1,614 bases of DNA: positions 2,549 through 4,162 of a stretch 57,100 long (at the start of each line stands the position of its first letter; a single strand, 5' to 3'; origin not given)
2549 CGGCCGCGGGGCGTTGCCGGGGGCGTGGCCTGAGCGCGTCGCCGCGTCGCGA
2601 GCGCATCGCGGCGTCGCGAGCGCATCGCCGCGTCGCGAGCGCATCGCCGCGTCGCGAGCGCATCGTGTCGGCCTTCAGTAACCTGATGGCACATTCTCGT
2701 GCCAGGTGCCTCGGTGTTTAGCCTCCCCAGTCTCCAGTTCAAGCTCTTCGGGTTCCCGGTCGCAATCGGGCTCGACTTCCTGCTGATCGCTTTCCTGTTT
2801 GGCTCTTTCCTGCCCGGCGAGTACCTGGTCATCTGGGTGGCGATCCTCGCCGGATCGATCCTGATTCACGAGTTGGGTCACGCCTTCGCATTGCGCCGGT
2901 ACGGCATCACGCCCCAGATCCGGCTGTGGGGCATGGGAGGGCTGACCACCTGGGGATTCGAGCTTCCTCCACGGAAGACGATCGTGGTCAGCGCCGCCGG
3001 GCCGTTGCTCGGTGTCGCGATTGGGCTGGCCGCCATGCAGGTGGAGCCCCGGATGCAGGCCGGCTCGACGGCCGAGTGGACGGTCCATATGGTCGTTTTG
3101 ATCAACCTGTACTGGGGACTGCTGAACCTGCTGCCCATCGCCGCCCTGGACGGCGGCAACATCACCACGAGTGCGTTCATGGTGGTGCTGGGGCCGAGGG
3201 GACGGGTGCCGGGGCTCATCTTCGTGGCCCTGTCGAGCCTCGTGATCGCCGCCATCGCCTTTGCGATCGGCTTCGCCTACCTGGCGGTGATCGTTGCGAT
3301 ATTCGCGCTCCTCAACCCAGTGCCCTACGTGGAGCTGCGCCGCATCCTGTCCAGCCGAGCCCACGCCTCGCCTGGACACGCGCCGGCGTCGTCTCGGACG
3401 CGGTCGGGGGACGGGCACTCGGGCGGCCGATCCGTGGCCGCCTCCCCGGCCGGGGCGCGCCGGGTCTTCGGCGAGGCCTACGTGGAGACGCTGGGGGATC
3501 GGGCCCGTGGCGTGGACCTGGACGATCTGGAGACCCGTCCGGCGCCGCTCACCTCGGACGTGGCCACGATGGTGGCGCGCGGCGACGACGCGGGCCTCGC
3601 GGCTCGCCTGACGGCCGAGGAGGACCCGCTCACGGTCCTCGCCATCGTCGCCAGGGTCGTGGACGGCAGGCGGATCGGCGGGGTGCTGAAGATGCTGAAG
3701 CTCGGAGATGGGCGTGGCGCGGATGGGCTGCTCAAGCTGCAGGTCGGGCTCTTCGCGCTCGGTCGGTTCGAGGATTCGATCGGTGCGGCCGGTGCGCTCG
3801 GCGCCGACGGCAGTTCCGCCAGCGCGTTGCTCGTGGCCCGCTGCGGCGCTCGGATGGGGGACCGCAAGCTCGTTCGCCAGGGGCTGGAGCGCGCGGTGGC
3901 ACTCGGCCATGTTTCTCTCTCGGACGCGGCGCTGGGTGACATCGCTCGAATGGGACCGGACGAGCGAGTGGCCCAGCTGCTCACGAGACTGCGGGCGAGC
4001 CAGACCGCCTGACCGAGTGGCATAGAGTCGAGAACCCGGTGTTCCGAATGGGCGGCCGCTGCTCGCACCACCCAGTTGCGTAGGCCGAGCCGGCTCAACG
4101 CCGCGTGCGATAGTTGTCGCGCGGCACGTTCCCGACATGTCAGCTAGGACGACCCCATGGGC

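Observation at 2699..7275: Self-contained cassette: M50 site-2 protease, TlpA-like thioredoxin, CcdA, ECF sigma and a SecD-P1 membrane partner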

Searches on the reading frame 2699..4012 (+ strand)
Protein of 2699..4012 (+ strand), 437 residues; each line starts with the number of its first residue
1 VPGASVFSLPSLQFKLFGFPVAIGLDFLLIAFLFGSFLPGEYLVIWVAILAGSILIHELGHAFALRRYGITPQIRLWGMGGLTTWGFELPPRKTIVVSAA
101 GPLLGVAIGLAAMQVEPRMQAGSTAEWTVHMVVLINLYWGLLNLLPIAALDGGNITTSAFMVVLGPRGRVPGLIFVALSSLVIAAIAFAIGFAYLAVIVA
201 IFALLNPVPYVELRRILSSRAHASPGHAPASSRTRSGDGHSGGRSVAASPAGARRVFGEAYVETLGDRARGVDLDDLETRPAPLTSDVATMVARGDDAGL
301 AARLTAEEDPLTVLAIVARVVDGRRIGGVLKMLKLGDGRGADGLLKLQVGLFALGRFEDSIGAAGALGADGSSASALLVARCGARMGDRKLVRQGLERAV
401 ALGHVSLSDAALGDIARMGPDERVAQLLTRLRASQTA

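Call 4: search_protein_families(library=pfam, proteins=[window:2699-4012:+], max_evalue=0.01)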
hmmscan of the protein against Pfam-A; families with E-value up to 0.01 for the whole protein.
window:2699-4012:+ (437 aa): 1 family
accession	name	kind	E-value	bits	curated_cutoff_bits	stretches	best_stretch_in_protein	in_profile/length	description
PF02163.28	Peptidase_M50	-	5.6e-10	39.4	27.2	2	124-163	158-197/221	Peptidase family M50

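Call 6: search_protein_families(library=ncbifam, proteins=[window:2699-4012:+], max_evalue=0.01)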
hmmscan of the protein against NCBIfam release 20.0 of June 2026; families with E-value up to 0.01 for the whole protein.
window:2699-4012:+ (437 aa): 2 families
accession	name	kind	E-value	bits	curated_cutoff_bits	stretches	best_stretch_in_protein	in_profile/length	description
NF041824.1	daptide_HExxH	equivalog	1.6e-07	30.8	300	2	31-72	149-189/379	daptide biosynthesis intramembrane metalloprotease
TIGR00054.1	TIGR00054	equivalog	0.00016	20.7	147.55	0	129-165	349-385/421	RIP metalloprotease RseP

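Call 17: find_homologous_proteins(query=window:2699-4012:+)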
Query window:2699-4012:+ (437 aa): 161 proteins with E <= 0.001 among 8000 candidates; the best 120 are listed.
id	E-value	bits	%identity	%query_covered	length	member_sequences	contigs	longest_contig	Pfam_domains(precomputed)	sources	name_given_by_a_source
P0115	2.9e-270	914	100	99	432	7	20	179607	PF02163.29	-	-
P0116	1.6e-241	819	89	100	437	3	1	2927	PF02163.29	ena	-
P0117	3.7e-238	808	88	99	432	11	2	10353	PF02163.29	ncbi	ncbi:MAG: hypothetical protein ACXWM8_04720 [Candidatus Limnocylindrales bacterium]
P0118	1.7e-237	806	88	100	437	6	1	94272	PF02163.29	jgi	jgi:stage IV sporulation protein FB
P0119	3.2e-230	782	85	100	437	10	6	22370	PF02163.29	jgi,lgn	jgi:Zn-dependent protease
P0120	7.7e-230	781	85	99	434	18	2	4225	PF02163.29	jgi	jgi:Zn-dependent protease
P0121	1.4e-223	760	83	100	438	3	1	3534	PF02163.29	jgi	jgi:Zn-dependent protease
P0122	9.5e-207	705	77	99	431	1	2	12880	PF02163.29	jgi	jgi:Zn-dependent protease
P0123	1.0e-168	580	66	99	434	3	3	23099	PF02163.29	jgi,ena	jgi:Zn-dependent protease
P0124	3.2e-159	548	65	98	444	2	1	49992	PF02163.29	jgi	jgi:Zn-dependent protease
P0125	2.6e-158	545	61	99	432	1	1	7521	PF02163.29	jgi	jgi:Zn-dependent protease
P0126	8.8e-158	544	62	99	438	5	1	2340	PF02163.29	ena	-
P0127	1.2e-153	530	85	70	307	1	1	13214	PF02163.29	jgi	jgi:hypothetical protein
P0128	5.0e-153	528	61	98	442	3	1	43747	PF02163.29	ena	-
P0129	1.8e-151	523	61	97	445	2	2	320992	PF02163.29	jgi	jgi:Zn-dependent protease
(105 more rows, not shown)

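Call 19: find_related_loci(query=A1, collection=genome_contigs, flank=10000)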
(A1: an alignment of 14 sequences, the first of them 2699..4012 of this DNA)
Query A1 (437 aa) in genome_contigs; peptide patterns used: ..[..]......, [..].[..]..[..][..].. (x = any residue, [..] = any of these).
600 stretches matched a pattern (row limit reached: there are more); 514 encode a relative of the query (tblastn E <= 1e-3); the best 80 are kept; 80 distinct loci.
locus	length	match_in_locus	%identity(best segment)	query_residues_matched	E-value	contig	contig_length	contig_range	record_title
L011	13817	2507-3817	89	1-437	0e+0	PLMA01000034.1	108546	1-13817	MAG: Chloroflexi bacterium isolate fen_1076 73.20120800_E3S.35_contig_1145, whole genome shotgun sequence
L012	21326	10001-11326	61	2-434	1e-161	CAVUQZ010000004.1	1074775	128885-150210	MAG: uncultured Chloroflexia bacterium isolate MFD01299.bin.2.22 genome assembly, contig: contig_22, whole genome shotgu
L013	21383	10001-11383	48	8-437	1e-118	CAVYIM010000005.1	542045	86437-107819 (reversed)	MAG: uncultured Chloroflexia bacterium isolate MFD01476.bin.2.191 genome assembly, contig: contig_26653, whole genome sh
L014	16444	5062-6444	50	1-435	3e-118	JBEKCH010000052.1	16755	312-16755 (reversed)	MAG: Candidatus Limnocylindrales bacterium isolate SPRUCE 155 SPRUCE_155_52, whole genome shotgun sequence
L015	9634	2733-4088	52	8-432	1e-117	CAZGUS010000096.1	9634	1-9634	MAG TPA_asm: uncultured Anaerolineaceae bacterium isolate binchicken_co50_320 genome assembly, contig: NODE_9048_length_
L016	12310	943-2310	47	9-434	7e-113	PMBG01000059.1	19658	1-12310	MAG: Chloroflexi bacterium isolate fen_1067 73.20120700_E3M.75_contig_270171, whole genome shotgun sequence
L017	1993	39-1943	48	11-433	1e-108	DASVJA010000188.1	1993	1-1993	MAG TPA_asm: Candidatus Limnocylindrales bacterium isolate SMAG_U3007 k141_230509, whole genome shotgun sequence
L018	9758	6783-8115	50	8-433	3e-98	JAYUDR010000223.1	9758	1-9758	MAG: Chloroflexota bacterium isolate GFS_7238 GFS_7238_222, whole genome shotgun sequence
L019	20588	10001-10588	41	12-198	1e-30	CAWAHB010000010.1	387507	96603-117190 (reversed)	MAG: uncultured delta proteobacterium isolate MFD04944.bin.2.198 genome assembly, contig: contig_36261, whole genome sho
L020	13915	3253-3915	37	12-233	2e-29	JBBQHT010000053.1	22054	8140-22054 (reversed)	MAG: Acidimicrobiales bacterium isolate Co_metawrap_885 Cmw_885_k141_7212001_length_22054_cov_10.9982, whole genome shot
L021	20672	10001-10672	36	6-221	3e-29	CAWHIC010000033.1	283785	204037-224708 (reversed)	MAG: uncultured Acidimicrobiia bacterium isolate MFD01916.bin.2.63 genome assembly, contig: contig_8437, whole genome sh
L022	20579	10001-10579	38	11-194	3e-29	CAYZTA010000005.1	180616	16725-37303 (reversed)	MAG TPA_asm: uncultured Sandaracinus sp. isolate binchicken_co322_224 genome assembly, contig: NODE_109_length_180616_co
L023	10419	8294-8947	36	12-221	4e-29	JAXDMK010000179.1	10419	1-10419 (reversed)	MAG: Actinomycetota bacterium isolate BP_64 scaffold_3901081, whole genome shotgun sequence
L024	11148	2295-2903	38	11-206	4e-29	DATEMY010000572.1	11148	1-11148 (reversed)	MAG TPA_asm: Blastocatellia bacterium isolate SMAG_U8955 k141_572058, whole genome shotgun sequence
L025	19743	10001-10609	37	11-206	1e-26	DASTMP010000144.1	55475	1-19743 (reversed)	MAG TPA_asm: Blastocatellia bacterium isolate SMAG_U3747 k141_443163, whole genome shotgun sequence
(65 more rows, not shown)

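Call 36: find_related_loci(query=A1, collection=metagenome_contigs, flank=8000)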
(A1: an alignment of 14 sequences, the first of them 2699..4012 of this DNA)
Query A1 (437 aa) in metagenome_contigs; peptide patterns used: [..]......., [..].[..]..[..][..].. (x = any residue, [..] = any of these).
600 stretches matched a pattern (row limit reached: there are more); 96 encode a relative of the query (tblastn E <= 1e-3); the best 80 are kept; 80 distinct loci.
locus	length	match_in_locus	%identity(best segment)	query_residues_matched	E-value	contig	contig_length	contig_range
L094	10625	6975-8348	51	8-437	1e-122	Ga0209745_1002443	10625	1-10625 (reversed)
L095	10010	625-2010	49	8-436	1e-120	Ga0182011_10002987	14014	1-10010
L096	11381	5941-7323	50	1-435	1e-118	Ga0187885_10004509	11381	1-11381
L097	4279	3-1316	52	15-433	1e-117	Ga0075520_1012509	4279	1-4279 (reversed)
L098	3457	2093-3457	50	1-429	9e-119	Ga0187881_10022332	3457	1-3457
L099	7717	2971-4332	51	8-434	6e-112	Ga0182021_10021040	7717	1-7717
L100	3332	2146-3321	48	8-371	2e-101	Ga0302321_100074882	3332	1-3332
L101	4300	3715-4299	57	13-206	3e-55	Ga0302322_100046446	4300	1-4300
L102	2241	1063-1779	33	12-229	3e-27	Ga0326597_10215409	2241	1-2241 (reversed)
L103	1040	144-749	38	12-206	6e-28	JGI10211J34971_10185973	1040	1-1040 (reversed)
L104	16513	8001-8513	40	13-169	9e-26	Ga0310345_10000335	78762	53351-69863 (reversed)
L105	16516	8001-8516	40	11-171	2e-25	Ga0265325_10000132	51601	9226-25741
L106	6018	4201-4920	34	12-227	5e-25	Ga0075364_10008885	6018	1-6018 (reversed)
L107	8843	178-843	35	12-225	1e-23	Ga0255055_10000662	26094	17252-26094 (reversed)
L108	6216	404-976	38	12-168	2e-23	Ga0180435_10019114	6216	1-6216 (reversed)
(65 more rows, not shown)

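Call 44: search_solved_structures(query=A4, max_evalue=1)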
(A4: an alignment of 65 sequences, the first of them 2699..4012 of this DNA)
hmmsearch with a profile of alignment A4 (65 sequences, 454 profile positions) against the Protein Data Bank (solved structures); distinct sequences matched with E-value up to 1: 6.
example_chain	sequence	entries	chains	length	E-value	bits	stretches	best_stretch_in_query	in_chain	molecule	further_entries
3b4r_A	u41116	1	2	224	2.7e-14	56.2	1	10-202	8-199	Putative zinc metalloprotease MJ0392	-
8vjl_A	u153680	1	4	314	2.4e-05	26.7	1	23-161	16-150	Stage IV sporulation protein FB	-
8vjm_A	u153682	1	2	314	0.00017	23.8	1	23-161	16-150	Stage IV sporulation protein FB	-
9j82_A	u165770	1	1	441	0.13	14.3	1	122-156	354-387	Putative zinc metalloprotease aq_1964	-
7w6x_A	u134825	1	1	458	0.22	13.6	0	130-154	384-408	Regulator of sigma-E protease RseP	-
9j83_A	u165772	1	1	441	0.55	12.3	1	122-156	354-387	Putative zinc metalloprotease aq_1964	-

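Call 47: search_protein_families(library=pfam, proteins=[L014:4113-4859:+, L015:814-2616:+, L012:11979-13664:+], max_evalue=1)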
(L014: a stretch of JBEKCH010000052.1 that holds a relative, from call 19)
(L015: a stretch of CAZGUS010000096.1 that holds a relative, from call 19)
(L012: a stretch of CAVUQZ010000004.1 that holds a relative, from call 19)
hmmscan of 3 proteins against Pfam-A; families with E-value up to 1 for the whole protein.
L014:4113-4859:+ (248 aa): 10 families
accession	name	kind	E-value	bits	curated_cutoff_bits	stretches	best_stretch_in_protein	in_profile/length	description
PF01476.26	LysM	-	3e-31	107.6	20.9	2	190-234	1-43/43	LysM domain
PF23473.1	LysM3_LYK4_5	-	3.2e-08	34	29.3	2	122-148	5-31/48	LYK4/5 LysM3 domain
PF23577.1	LysM_RLK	-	3.3e-06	27.5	27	2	122-145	3-26/44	LysM domain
PF23446.1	LysM1_NFP_LYK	-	1.6e-05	26.1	36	1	118-166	4-54/60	NFP/LYK LysM1 domain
PF22310.2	NMB0315_dom_I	-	0.0014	19.3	27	1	124-148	8-32/83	NMB0315-like, domain I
PF13384.12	HTH_23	-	0.01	16.1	24.6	0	121-143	11-33/50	Homeodomain-like domain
PF13518.12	HTH_28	-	0.014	16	25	0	124-144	9-29/52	Helix-turn-helix domain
PF02796.21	HTH_7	-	0.079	13.6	23.8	0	123-144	17-38/45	Helix-turn-helix domain of resolvase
PF23457.1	LysM2_NFP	-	0.19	12.2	36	0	210-234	31-54/56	NFP LysM2 domain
PF16151.10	DUF4859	-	0.2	12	22.6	0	197-215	10-28/120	Domain of unknown function (DUF4859)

L015:814-2616:+ (600 aa): 8 families
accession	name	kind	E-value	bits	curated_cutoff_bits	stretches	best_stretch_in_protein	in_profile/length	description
PF13462.12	Thioredoxin_4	-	1.5e-21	77.8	23.2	1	340-514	5-164/165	Thioredoxin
PF22599.2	SecDF_P1_head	-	1.5e-20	73.7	27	1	207-301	21-113/114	SecDF, P1 head subdomain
PF21760.3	SecD_1st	-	1.2e-05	25.1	27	1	117-172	2-57/60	Protein translocase subunit SecDF, P1 domain, N-terminal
PF01476.26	LysM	-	3.9e-05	23.9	20.9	1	538-583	1-43/43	LysM domain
PF01323.26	DSBA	-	7.3e-05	23.1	25.6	1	351-498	1-176/191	DSBA-like thioredoxin domain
PF23473.1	LysM3_LYK4_5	-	0.022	15.3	29.3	1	535-583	2-47/48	LYK4/5 LysM3 domain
PF05277.18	DUF726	-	0.11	11.8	22.6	1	55-125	11-85/343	Protein of unknown function (DUF726)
PF19345.5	MTHFR_2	-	0.2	11.1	27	1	480-512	111-143/295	Mycobacterial methylenetetrahydrofolate reductase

L012:11979-13664:+ (561 aa): 5 families
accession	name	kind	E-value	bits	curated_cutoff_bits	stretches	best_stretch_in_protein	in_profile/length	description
PF13462.12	Thioredoxin_4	-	1.6e-26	93.9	23.2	1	331-498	5-164/165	Thioredoxin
PF22599.2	SecDF_P1_head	-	2.7e-21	76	27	1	221-297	37-113/114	SecDF, P1 head subdomain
PF01323.26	DSBA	-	2.7e-05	24.5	25.6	1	342-497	1-190/191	DSBA-like thioredoxin domain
PF21760.3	SecD_1st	-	3.8e-05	23.5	27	1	114-169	2-57/60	Protein translocase subunit SecDF, P1 domain, N-terminal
PF07142.17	DUF1388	-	0.095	13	25.9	1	534-555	6-27/28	Repeat of unknown function (DUF1388)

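Call 55: predict_structure(alignment_id=A4)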
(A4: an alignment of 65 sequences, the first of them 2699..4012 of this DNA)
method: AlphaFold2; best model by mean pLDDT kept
length: 437 residues; sequences in the alignment: 65
mean_pLDDT: 85.4   pTM: 0.57
mean pLDDT of the five models: 85.4, 85.2, 85.1, 83.5, 83.0
residues with pLDDT >= 90: 259; 70-90: 128; 50-70: 15; < 50: 35
segments of 3 or more residues with pLDDT < 50: 1-7, 223-249
pLDDT, mean of each block of 10 residues (from residue 1): 48 93 92 92 95 96 89 86 77 91 97 96 96 96 93 94 86 94 94 90 83 81 43 32 36 79 89 82 83 93 94 92 91 82 95 92 92 95 91 95 88 87 92 71
secondary structure, 60 per line:
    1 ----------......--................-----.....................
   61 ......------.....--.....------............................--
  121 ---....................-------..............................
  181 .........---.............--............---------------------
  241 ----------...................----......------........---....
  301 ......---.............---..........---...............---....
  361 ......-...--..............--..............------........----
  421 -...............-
elements in order: E11-16 E19-24 H25-34 H40-66 E73-77 E80-84 H91-118 H124-143 H151-189 H193-205 H208-219 H251-269 H274-279 H286-293 H297-306 H310-322 H326-335 H339-353 H357-366 H373-386 H389-402 H409-416 H422-436

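Call 58: fold_search(model_id=the predicted structure, library=pdb)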
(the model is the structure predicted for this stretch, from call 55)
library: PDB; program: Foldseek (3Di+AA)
matches with E <= 10: 519; with E <= 0.001: 4
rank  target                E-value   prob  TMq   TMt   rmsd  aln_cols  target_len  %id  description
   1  3b4r_A                2.0e-07  1.00  0.38  0.71   5.0       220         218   22  Site-2 Protease from Methanocaldococcus jannaschii (released 2008-01-15)
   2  3b4r_B                1.1e-06  1.00  0.34  0.62  11.2       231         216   21  Site-2 Protease from Methanocaldococcus jannaschii (released 2008-01-15)
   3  8vjl_A                1.1e-04  1.00  0.36  0.52   8.1       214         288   22  SpoIVFB:pro-sigmaK complex (released 2024-10-02)
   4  8vjm_A                1.2e-04  1.00  0.36  0.52   5.3       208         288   21  SpoIVFB(E44Q variant):pro-sigmaK complex (released 2024-10-02)
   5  6q6g_Y                5.4e-02  0.33  0.14  0.13  18.6       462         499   12  Cryo-EM structure of the APC/C-Cdc20-Cdk2-cyclinA2-Cks2 complex, the D1 box class (released 2019-09-11)
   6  9dze_K                9.5e-02  0.44  0.15  0.18  23.3       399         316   13  Computationally Designed Bifaceted Protein Nanomaterial pD5-14 (released 2024-10-30)
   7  8pkp_K                9.9e-02  0.72  0.21  0.18  20.6       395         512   10  Cryo-EM structure of the apo Anaphase-promoting complex/cyclosome (APC/C) at 3.2 Angstrom resolution (released 2023-07-19)
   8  9ijj_l                1.3e-01  0.66  0.19  0.11  18.6       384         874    9  In situ structure of the central apparatus in mouse sperm axoneme. (released 2025-06-04)
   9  5khr_X                1.6e-01  0.25  0.15  0.16  19.1       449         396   11  Model of human Anaphase-promoting complex/Cyclosome complex (APC15 deletion mutant) in complex with the E2 UBE2C/UBCH1 (released 2016-08-24)
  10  5a7d_B                1.8e-01  0.25  0.14  0.16  19.6       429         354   10  Tetrameric assembly of LGN with Inscuteable (released 2016-08-03)
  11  9gaw_Z                1.9e-01  0.20  0.13  0.13  19.9       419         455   12  High-resolution structure of the Anaphase-promoting complex/cyclosome (APC/C) bound to co-activator Cdh1 (released 2024-08-14)
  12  5khu_Y                2.1e-01  0.20  0.14  0.14  19.9       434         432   11  Model of human Anaphase-promoting complex/Cyclosome (APC15 deletion mutant), in complex with the Mitotic checkpoint co (released 2016-09-07)
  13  9i05_Xj               2.3e-01  0.35  0.19  0.15  18.8       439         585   12  Cryo-EM structure of the large subunit of the mitochondrial ribosome from Toxoplasma gondii (released 2025-06-11)
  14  6ted_Q                2.5e-01  0.54  0.21  0.12  19.5       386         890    9  Structure of complete, activated transcription complex Pol II-DSIF-PAF-SPT6 uncovers allosteric elongation activation  (released 2020-07-22)
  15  9gaw_K                2.5e-01  0.47  0.21  0.18  19.9       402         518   11  High-resolution structure of the Anaphase-promoting complex/cyclosome (APC/C) bound to co-activator Cdh1 (released 2024-08-14)
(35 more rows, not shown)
